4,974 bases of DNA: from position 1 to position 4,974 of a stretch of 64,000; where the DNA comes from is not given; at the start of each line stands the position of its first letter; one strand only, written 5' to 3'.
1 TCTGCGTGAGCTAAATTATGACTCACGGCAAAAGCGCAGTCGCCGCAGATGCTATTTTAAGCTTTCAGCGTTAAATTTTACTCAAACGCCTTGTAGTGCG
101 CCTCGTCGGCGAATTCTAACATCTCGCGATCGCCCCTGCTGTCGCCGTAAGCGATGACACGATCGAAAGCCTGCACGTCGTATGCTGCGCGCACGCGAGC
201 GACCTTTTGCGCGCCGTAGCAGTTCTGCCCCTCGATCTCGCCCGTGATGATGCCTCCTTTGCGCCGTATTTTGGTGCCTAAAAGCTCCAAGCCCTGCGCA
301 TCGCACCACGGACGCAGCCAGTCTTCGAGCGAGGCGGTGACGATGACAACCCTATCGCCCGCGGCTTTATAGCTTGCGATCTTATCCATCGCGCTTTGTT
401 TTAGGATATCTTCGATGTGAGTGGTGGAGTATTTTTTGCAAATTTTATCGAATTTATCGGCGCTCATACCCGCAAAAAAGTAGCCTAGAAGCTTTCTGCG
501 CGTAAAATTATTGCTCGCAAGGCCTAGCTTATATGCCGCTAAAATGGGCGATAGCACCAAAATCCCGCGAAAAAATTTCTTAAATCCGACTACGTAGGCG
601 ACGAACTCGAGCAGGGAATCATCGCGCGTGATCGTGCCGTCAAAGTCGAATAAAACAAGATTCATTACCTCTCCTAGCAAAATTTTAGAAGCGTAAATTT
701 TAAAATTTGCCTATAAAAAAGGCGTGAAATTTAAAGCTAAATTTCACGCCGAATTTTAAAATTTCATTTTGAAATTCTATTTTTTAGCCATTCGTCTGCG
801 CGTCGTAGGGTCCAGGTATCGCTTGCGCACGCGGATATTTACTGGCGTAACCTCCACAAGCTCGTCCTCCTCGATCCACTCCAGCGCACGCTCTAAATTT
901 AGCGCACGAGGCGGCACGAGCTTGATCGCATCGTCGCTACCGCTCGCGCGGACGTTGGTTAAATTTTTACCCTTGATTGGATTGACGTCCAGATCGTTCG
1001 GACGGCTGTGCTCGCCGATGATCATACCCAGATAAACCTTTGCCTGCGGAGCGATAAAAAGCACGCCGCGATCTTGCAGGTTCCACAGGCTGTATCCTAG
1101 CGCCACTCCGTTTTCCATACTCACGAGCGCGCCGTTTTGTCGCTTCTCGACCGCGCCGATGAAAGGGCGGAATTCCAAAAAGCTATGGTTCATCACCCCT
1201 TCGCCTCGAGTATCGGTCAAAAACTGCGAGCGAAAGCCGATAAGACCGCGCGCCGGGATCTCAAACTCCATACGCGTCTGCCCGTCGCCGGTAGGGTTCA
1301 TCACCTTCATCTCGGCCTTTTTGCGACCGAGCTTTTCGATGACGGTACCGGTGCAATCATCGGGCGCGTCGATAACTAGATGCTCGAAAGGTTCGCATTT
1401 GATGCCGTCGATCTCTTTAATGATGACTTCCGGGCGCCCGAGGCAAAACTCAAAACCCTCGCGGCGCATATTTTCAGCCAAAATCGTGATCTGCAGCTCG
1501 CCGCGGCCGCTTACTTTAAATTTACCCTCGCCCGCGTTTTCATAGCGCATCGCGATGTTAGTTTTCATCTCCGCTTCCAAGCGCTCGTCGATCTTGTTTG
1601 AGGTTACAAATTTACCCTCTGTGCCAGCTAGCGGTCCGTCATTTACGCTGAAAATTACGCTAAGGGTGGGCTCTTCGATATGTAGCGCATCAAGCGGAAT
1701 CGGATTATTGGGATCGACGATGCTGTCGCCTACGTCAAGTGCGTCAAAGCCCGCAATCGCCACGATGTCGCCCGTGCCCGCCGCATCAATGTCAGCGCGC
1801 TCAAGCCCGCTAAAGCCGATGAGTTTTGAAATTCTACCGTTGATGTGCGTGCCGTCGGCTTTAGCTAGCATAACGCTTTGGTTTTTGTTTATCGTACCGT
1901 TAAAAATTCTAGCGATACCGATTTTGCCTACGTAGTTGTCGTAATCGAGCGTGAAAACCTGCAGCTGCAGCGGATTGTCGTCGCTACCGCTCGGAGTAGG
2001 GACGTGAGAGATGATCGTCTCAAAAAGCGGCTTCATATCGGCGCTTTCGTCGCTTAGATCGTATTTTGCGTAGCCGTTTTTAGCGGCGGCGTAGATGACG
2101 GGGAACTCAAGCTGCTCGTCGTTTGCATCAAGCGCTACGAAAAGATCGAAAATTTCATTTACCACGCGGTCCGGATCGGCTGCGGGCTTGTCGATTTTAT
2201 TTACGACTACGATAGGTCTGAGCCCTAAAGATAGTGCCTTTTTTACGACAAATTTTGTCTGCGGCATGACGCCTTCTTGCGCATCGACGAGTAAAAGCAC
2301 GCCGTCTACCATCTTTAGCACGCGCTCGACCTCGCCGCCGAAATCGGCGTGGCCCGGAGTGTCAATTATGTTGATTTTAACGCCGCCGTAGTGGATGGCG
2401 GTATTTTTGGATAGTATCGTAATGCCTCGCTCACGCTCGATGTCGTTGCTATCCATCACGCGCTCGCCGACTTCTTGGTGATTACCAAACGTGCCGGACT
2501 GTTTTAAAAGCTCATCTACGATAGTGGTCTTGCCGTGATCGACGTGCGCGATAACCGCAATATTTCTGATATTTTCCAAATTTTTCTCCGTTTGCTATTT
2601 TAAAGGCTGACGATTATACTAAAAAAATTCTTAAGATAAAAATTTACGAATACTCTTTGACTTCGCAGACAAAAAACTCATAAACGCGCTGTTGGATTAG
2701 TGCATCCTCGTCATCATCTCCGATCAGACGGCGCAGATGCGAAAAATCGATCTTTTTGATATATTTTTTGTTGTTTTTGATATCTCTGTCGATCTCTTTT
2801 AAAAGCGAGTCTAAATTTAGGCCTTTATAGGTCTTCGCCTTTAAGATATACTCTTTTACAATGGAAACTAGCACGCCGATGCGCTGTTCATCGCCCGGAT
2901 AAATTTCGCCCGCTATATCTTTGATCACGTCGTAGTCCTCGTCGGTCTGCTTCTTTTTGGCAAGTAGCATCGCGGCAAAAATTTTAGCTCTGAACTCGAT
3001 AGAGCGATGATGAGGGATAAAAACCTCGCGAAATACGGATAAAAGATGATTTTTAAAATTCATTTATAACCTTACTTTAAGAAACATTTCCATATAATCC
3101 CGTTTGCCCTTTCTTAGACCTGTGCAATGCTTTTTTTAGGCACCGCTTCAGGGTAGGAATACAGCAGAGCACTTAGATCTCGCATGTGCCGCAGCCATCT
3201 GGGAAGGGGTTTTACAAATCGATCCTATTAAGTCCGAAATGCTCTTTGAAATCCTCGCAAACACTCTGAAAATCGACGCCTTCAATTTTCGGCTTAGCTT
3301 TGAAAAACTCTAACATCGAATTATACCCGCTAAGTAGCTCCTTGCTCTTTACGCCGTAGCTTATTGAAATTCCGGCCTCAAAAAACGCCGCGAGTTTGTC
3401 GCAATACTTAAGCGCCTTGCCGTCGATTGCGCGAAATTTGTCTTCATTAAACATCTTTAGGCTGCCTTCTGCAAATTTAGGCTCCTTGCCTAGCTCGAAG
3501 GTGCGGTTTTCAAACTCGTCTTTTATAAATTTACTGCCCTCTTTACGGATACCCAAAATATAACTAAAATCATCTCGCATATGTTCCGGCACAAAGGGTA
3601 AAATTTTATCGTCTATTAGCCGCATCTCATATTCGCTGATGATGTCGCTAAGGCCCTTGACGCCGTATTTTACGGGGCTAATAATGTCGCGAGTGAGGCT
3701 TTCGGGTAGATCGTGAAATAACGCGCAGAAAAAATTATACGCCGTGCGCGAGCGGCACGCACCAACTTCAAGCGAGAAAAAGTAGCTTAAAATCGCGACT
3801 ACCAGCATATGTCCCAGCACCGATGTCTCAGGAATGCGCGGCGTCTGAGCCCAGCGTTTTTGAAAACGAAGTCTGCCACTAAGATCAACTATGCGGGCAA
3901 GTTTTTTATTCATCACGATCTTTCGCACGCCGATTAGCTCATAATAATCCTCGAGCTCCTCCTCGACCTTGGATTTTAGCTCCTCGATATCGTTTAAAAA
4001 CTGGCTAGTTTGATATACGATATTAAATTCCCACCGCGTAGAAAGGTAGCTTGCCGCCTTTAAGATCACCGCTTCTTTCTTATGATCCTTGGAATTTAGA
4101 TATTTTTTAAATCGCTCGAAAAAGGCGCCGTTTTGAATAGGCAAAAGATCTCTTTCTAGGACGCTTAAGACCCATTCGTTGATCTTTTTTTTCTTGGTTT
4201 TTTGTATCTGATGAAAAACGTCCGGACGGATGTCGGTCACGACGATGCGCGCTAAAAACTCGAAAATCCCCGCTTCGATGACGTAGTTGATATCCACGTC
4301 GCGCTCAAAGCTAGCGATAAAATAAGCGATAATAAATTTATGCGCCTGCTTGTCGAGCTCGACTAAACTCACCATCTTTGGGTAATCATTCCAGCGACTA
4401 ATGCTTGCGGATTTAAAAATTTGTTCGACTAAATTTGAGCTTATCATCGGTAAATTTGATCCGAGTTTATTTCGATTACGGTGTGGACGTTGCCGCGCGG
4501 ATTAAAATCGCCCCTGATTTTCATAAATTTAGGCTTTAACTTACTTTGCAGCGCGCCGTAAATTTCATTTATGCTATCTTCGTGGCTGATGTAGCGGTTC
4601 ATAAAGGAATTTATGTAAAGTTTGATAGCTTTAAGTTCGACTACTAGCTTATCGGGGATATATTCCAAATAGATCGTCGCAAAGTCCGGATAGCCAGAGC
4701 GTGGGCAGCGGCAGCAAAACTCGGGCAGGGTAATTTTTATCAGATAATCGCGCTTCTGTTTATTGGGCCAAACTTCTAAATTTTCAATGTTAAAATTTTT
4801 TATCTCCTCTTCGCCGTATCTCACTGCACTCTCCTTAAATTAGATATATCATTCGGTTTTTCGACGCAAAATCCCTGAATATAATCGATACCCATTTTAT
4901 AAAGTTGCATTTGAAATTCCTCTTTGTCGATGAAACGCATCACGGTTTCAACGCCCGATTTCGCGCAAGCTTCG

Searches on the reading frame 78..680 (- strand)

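Call 43: search_protein_families(library=pfam, proteins=[window:78-680:-])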
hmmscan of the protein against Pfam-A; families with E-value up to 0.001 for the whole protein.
window:78-680:- (200 aa): 2 families
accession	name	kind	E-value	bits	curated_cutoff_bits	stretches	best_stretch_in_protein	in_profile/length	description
PF12710.13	HAD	-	7.2e-36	124.8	27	1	9-189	1-189/189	haloacid dehalogenase-like hydrolase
PF00702.32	Hydrolase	-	4e-05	24.5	26.4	1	6-191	1-190/191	haloacid dehalogenase-like hydrolase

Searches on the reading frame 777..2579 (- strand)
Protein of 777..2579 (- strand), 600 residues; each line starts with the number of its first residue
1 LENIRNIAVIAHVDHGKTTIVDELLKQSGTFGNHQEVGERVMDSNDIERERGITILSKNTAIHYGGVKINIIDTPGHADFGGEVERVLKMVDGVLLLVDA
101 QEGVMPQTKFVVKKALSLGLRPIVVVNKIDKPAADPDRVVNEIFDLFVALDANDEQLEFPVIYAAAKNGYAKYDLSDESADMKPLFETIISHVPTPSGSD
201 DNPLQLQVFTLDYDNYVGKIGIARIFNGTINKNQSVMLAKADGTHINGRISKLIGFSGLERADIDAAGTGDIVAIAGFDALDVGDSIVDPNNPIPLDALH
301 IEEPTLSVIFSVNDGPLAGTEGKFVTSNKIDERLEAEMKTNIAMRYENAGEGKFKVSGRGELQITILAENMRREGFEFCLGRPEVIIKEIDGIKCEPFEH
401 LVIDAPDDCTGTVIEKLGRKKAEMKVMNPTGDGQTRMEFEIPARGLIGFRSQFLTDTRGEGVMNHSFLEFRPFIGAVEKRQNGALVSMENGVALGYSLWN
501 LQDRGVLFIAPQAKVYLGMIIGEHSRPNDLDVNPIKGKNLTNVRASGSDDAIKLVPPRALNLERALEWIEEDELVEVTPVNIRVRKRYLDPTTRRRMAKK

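Call 43: search_protein_families(library=pfam, proteins=[window:777-2579:-])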
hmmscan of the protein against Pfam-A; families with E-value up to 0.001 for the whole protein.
window:777-2579:- (600 aa): 6 families
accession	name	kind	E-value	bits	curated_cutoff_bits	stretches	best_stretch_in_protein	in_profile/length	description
PF00009.33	GTP_EFTU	-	5.4e-57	192.9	26.5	1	2-194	1-187/188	Elongation factor Tu GTP binding domain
PF21018.2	BipA_C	-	3.7e-46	155.9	23.8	1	482-590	1-109/110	TypA/BipA C-terminal domain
PF00679.30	EFG_C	-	1.7e-20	73.3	27.9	1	394-477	2-85/89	Elongation factor G C-terminus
PF03144.31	GTP_EFTU_D2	-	1.4e-10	41.9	30.3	1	218-287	1-72/73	Elongation factor Tu domain 2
PF22042.2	EF-G_D2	-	3.2e-09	37.2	27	1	206-288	4-82/84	Elongation factor G domain 2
PF01926.29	MMR_HSR1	-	1.3e-05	25.7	21.9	1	8-128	3-113/113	50S ribosome-binding GTPase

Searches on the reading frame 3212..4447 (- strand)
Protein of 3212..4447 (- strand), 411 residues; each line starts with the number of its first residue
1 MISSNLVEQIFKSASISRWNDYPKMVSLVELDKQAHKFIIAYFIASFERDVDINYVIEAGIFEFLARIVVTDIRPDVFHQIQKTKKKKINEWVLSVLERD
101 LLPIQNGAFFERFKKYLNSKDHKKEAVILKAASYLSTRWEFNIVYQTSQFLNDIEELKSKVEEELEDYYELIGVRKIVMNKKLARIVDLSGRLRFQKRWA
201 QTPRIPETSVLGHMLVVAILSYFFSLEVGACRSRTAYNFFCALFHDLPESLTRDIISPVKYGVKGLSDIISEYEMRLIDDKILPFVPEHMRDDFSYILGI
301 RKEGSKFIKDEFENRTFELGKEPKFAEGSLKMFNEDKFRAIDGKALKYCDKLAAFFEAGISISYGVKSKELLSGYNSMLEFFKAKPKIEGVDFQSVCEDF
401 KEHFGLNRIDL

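Call 43: search_protein_families(library=pfam, proteins=[window:3212-4447:-])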
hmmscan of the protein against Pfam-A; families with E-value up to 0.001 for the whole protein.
window:3212-4447:- (411 aa): 2 families
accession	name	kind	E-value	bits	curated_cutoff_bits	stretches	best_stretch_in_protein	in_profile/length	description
PF13023.12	HD_3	-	2e-31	109.6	22.5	1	191-375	2-161/165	HD domain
PF12917.13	YfbR-like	-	4.7e-16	59.4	25.9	1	192-302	8-119/182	5'-deoxynucleotidase YfbR-like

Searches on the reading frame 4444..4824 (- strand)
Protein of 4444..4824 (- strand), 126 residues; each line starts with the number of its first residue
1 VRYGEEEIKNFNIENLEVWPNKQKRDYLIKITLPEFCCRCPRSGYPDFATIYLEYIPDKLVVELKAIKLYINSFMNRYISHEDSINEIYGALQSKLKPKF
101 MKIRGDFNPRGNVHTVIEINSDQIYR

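Call 43: search_protein_families(library=pfam, proteins=[window:4444-4824:-])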
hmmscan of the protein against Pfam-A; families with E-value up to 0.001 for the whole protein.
window:4444-4824:- (126 aa): 1 family
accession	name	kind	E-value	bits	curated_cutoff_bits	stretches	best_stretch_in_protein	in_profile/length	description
PF14489.11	QueF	-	2e-32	111.6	27.3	1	46-123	1-78/81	QueF-like protein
